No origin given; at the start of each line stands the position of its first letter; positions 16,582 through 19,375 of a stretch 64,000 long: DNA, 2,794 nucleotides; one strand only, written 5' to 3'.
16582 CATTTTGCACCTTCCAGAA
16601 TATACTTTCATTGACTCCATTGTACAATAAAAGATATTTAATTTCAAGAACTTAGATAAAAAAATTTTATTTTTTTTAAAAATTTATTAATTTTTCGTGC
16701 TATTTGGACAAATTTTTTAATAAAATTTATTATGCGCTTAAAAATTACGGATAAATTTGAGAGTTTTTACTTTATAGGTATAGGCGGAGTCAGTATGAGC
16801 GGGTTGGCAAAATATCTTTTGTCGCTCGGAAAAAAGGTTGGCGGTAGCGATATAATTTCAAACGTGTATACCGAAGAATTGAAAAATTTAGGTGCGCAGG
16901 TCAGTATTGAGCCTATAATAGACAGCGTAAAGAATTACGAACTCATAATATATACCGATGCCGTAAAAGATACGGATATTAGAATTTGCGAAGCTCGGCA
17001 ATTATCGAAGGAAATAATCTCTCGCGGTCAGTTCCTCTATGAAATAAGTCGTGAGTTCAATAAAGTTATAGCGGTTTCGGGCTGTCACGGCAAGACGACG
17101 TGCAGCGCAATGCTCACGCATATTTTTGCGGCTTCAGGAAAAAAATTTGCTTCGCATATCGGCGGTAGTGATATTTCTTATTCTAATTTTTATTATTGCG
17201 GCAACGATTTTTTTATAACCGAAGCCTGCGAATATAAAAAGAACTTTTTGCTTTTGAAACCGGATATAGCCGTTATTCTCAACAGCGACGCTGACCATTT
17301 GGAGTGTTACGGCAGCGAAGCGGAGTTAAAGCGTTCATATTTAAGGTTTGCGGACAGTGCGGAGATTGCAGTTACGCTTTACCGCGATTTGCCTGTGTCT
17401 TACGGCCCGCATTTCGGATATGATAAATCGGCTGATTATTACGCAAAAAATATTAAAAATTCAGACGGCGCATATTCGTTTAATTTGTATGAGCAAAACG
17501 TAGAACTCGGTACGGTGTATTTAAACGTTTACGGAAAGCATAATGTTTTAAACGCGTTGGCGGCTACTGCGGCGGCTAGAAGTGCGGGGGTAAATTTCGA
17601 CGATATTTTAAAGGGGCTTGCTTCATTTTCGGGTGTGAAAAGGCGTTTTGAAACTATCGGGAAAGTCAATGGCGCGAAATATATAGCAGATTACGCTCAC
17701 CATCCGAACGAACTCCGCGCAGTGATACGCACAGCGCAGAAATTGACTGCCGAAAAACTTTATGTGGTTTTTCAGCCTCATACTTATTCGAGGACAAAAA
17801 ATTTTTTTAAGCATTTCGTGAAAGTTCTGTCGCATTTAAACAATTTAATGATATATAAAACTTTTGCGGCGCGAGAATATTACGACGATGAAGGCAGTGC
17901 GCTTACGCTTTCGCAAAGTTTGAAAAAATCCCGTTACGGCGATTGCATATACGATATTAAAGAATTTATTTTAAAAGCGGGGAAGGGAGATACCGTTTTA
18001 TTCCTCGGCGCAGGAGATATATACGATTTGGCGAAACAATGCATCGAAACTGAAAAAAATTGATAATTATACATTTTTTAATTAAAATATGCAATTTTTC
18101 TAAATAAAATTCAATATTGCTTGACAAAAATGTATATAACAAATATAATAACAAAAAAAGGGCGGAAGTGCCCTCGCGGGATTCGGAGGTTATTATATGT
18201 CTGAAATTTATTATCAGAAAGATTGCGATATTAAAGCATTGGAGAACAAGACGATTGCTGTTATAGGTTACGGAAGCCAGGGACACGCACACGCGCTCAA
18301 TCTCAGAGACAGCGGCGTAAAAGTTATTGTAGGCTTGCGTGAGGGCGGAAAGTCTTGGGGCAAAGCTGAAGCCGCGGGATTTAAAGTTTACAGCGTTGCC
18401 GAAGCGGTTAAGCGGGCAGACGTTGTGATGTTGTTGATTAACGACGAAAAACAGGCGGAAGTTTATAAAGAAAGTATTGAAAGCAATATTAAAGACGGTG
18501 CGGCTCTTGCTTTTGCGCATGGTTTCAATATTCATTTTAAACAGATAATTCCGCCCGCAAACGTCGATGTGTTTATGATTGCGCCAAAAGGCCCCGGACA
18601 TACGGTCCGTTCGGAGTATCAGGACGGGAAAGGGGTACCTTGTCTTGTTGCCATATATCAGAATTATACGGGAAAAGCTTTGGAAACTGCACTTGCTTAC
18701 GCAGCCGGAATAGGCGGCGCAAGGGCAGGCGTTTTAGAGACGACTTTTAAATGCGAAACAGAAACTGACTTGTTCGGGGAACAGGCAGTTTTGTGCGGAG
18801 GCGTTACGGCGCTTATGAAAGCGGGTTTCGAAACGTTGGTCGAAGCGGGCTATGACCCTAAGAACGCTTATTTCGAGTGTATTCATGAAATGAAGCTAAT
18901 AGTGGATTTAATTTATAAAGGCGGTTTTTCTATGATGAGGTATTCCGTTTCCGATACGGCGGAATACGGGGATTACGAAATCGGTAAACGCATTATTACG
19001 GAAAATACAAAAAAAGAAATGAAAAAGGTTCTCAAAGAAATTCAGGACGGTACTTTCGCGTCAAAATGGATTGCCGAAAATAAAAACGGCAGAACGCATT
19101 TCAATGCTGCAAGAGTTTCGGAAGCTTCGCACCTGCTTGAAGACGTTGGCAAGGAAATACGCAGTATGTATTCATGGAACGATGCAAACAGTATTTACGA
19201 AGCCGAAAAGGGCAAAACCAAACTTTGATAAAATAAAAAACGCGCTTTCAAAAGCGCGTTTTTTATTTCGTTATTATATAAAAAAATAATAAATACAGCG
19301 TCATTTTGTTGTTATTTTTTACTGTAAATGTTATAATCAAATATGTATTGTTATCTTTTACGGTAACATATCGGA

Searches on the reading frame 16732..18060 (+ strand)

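Call 21: search_protein_families(library=pfam, proteins=[window:16732-18060:+], max_evalue=0.00001)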
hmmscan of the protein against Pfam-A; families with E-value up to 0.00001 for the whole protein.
window:16732-18060:+ (443 aa): 3 families
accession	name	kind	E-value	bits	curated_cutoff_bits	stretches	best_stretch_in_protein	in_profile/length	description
PF08245.18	Mur_ligase_M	-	1.1e-15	58.6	24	1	115-282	1-200/200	Mur ligase middle domain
PF01225.30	Mur_ligase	-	2.3e-15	57.1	21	1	12-109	2-94/95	Mur ligase family, catalytic domain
PF02875.26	Mur_ligase_C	-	1.2e-14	55.6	28.4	1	304-428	1-127/127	Mur ligase, glutamate ligase domain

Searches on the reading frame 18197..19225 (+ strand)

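Call 21: search_protein_families(library=pfam, proteins=[window:18197-19225:+], max_evalue=0.00001)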
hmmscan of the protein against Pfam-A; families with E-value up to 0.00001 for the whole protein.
window:18197-19225:+ (343 aa): 5 families
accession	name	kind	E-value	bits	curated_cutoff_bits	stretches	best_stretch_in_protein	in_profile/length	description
PF07991.19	KARI_N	-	2.9e-79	264.8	20.6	1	15-178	2-165/165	Acetohydroxy acid isomeroreductase, NADPH-binding domain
PF01450.25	KARI_C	-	3.1e-63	212.8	29.1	1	184-327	1-144/144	Ketol-acid reductoisomerase, C-terminal domain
PF02826.25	2-Hacid_dh_C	-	3.2e-08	33.6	25.1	1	7-86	26-104/178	D-isomer specific 2-hydroxyacid dehydrogenase, NAD binding domain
PF03807.23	F420_oxidored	-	2e-07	31.9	21.6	1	19-96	1-81/94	NADP oxidoreductase coenzyme F420-dependent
PF03446.21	NAD_binding_2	-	7.5e-07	29.7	21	1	19-104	1-89/161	NAD binding domain of 6-phosphogluconate dehydrogenase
